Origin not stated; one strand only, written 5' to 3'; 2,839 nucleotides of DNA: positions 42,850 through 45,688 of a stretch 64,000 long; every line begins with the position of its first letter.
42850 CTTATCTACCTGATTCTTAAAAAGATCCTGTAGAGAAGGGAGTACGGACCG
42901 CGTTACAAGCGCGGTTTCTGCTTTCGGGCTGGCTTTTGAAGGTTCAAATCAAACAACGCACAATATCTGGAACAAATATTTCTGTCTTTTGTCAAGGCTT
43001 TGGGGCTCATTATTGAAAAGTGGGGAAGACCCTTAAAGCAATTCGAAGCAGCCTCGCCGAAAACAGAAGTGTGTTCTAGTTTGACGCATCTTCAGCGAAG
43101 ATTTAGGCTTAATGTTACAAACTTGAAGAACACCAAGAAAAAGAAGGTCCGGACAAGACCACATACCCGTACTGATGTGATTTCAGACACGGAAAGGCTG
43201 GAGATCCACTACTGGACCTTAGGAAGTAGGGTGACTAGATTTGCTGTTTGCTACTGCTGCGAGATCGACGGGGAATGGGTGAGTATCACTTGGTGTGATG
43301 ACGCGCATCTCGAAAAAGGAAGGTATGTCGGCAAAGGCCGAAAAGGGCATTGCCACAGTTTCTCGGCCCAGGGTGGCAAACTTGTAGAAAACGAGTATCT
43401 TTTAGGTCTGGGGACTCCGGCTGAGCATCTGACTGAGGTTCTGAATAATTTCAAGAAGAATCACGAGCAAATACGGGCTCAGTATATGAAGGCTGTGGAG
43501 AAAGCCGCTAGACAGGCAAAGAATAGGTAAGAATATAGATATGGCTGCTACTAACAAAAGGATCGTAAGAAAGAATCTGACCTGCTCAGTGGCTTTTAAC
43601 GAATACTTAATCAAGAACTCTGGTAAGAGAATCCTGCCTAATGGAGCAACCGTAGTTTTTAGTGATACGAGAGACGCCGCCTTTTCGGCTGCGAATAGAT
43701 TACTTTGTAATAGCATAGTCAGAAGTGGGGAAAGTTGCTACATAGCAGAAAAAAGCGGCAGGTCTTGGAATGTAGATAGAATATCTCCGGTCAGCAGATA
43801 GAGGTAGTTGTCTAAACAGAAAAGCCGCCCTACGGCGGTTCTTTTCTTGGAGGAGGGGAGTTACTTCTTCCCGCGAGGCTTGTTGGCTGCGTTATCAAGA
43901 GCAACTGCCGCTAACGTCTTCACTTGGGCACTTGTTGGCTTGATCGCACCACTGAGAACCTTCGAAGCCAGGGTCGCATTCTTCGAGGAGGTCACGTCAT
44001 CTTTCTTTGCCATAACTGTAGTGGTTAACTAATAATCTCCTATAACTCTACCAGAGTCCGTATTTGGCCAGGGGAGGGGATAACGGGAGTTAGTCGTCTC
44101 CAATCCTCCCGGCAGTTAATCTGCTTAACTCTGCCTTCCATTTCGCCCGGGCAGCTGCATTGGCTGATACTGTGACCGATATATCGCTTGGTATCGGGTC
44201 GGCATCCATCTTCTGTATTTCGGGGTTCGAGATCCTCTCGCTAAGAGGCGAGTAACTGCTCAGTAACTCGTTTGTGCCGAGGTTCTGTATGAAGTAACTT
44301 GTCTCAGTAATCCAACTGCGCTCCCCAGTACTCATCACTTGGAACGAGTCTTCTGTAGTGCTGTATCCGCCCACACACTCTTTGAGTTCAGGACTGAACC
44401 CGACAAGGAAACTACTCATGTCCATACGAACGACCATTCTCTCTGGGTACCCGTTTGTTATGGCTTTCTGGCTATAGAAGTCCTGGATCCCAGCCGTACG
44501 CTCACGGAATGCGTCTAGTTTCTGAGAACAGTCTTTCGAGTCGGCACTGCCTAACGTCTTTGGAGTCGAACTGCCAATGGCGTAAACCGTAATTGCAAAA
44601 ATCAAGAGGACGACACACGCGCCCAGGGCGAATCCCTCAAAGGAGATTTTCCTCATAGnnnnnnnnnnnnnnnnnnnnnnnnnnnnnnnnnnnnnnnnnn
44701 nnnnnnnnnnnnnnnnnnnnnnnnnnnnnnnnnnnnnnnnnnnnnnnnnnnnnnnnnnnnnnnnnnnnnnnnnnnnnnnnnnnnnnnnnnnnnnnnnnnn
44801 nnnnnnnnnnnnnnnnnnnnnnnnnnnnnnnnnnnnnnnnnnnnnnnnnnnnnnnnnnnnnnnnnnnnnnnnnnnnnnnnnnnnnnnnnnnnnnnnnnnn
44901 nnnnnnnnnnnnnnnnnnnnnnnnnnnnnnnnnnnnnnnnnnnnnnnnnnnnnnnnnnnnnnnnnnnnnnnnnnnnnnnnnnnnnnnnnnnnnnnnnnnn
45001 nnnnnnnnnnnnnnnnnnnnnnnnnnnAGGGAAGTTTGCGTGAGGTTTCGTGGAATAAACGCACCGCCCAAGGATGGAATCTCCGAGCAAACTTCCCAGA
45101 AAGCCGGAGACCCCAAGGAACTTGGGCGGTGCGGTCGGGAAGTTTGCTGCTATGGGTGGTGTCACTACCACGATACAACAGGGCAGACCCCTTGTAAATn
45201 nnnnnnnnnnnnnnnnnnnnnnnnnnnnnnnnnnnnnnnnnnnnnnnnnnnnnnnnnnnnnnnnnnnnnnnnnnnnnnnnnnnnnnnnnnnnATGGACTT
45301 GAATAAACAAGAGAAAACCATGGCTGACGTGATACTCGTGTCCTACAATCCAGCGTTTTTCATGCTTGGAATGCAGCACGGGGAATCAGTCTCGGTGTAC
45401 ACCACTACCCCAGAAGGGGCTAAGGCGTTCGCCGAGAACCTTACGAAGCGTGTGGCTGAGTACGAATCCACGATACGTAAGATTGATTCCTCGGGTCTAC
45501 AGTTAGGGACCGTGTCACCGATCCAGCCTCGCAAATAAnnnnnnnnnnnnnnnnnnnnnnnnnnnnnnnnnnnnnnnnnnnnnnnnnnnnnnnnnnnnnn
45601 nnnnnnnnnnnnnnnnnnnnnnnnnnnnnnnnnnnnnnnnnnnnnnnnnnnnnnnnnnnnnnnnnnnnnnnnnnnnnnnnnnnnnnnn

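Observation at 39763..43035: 82/83-bp near-identical direct repeats flanking a 3.1-kb internal segment; second copy overlaps a gene start, first copy carries the same start followed by an immediate stop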

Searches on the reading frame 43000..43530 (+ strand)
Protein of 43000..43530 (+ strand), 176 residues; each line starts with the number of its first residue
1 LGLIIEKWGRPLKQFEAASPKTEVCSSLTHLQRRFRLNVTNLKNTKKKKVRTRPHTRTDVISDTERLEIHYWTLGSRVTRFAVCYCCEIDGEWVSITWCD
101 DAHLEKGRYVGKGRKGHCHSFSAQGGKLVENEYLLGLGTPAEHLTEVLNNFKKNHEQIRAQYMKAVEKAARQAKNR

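Call 9: search_protein_families(library=pfam, max_evalue=0.01, proteins=[window:43000-43530:+])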
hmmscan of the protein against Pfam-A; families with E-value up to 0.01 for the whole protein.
window:43000-43530:+ (176 aa): 1 family
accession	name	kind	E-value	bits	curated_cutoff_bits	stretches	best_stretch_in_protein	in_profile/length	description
PF24839.1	DUF7718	-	5.9e-06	26.5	25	1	58-166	7-102/104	Domain of unknown function (DUF7718)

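Call 24: find_homologous_proteins(query=window:43000-43530:+)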
Query window:43000-43530:+ (176 aa): 1 proteins with E <= 0.001 among 20 candidates.
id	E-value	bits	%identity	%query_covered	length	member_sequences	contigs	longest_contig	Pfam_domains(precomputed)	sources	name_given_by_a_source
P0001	6.8e-117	406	99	100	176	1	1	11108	PF24839.2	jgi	jgi:hypothetical protein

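Call 43: search_protein_families(library=padloc, max_evalue=0.01, proteins=[window:43000-43530:+])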
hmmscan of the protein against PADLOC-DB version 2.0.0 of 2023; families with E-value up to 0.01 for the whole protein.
window:43000-43530:+ (176 aa): 0 families

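Call 53: search_protein_families(library=ncbifam, max_evalue=0.01, proteins=[window:43000-43530:+])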
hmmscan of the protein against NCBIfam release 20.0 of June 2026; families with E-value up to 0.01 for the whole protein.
window:43000-43530:+ (176 aa): 0 families

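Call 54: search_protein_families(library=phrogs, max_evalue=0.01, proteins=[window:43000-43530:+])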
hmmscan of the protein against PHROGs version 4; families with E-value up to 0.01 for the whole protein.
window:43000-43530:+ (176 aa): 0 families

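Call 70: search_protein_representatives(protein=window:43000-43530:+)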
Query: 176 residues. Proteins with E-value up to 0.001 (for the whole library): 10; up to 1e-10: 2; up to 1e-30: 2. The best 10 are listed.
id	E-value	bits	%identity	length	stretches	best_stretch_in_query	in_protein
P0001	2.1e-117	405.5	99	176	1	1-176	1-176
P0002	1.3e-34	136.0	58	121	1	59-176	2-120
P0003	3.5e-10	56.4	36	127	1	44-160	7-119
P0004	8.4e-10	55.1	31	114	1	61-163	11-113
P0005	2.7e-08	50.2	36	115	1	43-158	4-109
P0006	1.0e-07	48.4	37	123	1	51-163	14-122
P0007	2.1e-06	44.1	36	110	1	61-168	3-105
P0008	3.4e-06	43.4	31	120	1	46-171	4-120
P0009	7.2e-04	35.8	42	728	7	93-124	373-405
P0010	7.3e-04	35.8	31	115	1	46-164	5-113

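Call 72: find_encoding_contigs(protein=P0002, flank=6000, max_places=6)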
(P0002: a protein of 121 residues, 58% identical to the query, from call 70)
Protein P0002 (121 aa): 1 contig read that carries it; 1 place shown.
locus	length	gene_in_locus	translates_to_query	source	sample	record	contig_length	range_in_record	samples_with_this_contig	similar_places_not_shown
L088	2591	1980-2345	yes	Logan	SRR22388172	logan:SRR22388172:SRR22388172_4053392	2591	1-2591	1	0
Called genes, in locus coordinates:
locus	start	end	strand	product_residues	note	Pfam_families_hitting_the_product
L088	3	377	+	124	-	?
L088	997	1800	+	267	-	-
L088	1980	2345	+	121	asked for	-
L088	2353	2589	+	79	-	?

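Call 77: find_encoding_contigs(protein=P0003, flank=3000, max_places=3)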
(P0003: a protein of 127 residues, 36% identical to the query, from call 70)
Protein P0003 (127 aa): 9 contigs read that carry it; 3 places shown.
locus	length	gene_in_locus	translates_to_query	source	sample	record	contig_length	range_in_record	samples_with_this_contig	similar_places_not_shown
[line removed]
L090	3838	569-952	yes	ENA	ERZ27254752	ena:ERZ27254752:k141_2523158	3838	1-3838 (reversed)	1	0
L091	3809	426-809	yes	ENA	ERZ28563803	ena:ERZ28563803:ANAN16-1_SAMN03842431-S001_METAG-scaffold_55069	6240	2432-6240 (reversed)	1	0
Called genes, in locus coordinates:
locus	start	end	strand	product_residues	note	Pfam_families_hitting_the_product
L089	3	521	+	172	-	?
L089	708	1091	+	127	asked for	PF24839:DUF7718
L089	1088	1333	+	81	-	PF18882:DUF5647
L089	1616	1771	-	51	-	-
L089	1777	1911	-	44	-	-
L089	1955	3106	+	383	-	-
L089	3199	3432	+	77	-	-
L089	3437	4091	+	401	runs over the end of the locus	-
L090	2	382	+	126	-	?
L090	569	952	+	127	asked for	PF24839:DUF7718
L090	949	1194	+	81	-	PF18882:DUF5647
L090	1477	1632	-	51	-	-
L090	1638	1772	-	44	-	-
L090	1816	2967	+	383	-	-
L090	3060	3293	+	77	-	-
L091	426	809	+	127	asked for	PF24839:DUF7718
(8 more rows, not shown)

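Call 78: find_encoding_contigs(protein=P0005, flank=3000, max_places=3)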
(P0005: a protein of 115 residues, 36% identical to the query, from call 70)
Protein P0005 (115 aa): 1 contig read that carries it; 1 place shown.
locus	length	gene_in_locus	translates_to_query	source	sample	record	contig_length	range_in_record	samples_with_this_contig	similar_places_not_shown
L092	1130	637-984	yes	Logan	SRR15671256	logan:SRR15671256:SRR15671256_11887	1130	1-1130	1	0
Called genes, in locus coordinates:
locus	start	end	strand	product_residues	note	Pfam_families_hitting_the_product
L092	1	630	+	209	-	?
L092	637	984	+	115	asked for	PF24839:DUF7718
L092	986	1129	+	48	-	?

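Call 79: find_encoding_contigs(protein=P0006, flank=3000, max_places=3)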
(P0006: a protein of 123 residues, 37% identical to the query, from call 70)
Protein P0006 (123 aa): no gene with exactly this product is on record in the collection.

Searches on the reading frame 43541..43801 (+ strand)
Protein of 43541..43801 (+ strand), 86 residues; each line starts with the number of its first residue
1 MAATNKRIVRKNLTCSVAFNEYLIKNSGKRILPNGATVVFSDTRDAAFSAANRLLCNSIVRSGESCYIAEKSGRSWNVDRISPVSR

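Call 9: search_protein_families(library=pfam, max_evalue=0.01, proteins=[window:43541-43801:+])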
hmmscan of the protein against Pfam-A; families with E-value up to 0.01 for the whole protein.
window:43541-43801:+ (86 aa): 1 family
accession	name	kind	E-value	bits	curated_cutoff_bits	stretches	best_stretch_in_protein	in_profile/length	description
PF18882.5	DUF5647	-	1.2e-05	25.4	27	1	8-74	2-70/79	Family of unknown function (DUF5647)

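Call 18: find_encoding_contigs(protein=window:43541-43801:+, flank=10000, max_places=10)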
Protein window:43541-43801:+ (86 aa): 2 contigs read that carry it; 2 places shown.
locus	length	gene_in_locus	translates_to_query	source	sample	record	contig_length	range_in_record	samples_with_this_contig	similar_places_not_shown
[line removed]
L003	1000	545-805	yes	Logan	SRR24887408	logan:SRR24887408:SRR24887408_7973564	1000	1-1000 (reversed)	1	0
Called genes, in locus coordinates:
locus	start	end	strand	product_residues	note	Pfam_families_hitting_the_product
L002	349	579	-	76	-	-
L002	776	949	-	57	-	-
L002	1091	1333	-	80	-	-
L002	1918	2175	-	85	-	-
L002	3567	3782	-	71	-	-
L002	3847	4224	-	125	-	-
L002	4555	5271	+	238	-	-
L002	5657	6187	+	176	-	PF24839:DUF7718 (weak)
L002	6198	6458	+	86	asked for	-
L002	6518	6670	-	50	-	-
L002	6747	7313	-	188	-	-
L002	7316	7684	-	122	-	-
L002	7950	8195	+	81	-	-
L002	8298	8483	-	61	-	-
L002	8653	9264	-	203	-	-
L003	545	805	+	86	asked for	-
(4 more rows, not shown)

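Call 43: search_protein_families(library=padloc, max_evalue=0.01, proteins=[window:43541-43801:+])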
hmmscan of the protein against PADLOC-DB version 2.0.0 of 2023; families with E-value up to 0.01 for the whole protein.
window:43541-43801:+ (86 aa): 0 families

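Call 53: search_protein_families(library=ncbifam, max_evalue=0.01, proteins=[window:43541-43801:+])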
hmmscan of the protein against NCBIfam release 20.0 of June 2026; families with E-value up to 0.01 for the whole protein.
window:43541-43801:+ (86 aa): 0 families

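Call 54: search_protein_families(library=phrogs, max_evalue=0.01, proteins=[window:43541-43801:+])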
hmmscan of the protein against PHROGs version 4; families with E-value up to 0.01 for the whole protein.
window:43541-43801:+ (86 aa): 0 families

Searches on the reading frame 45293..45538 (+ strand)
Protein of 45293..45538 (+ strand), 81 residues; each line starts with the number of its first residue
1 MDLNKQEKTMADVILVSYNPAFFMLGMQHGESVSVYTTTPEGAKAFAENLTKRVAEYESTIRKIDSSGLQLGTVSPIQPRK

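Call 9: search_protein_families(library=pfam, max_evalue=0.01, proteins=[window:45293-45538:+])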
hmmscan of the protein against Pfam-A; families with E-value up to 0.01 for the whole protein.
window:45293-45538:+ (81 aa): 0 families

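Call 53: search_protein_families(library=ncbifam, max_evalue=0.01, proteins=[window:45293-45538:+])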
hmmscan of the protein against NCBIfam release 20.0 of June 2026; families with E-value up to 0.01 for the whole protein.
window:45293-45538:+ (81 aa): 0 families

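Call 54: search_protein_families(library=phrogs, max_evalue=0.01, proteins=[window:45293-45538:+])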
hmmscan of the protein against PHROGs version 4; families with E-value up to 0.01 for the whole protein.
window:45293-45538:+ (81 aa): 0 families

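Call 85: find_encoding_contigs(protein=window:45293-45538:+, flank=10000, max_places=10)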
Protein window:45293-45538:+ (81 aa): 2 contigs read that carry it; 2 places shown.
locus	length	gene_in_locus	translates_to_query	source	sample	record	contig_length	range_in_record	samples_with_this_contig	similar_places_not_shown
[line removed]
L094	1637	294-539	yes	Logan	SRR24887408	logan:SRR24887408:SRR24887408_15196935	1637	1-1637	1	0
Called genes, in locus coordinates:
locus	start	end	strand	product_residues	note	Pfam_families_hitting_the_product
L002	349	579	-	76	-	-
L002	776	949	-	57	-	-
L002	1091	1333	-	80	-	-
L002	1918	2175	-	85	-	-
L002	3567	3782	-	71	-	-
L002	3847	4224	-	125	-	-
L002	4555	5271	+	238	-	-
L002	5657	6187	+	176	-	PF24839:DUF7718 (weak)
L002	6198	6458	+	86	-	-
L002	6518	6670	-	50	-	-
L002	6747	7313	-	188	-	-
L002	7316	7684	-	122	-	-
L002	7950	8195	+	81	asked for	-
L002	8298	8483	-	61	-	-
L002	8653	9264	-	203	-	-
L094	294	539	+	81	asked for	-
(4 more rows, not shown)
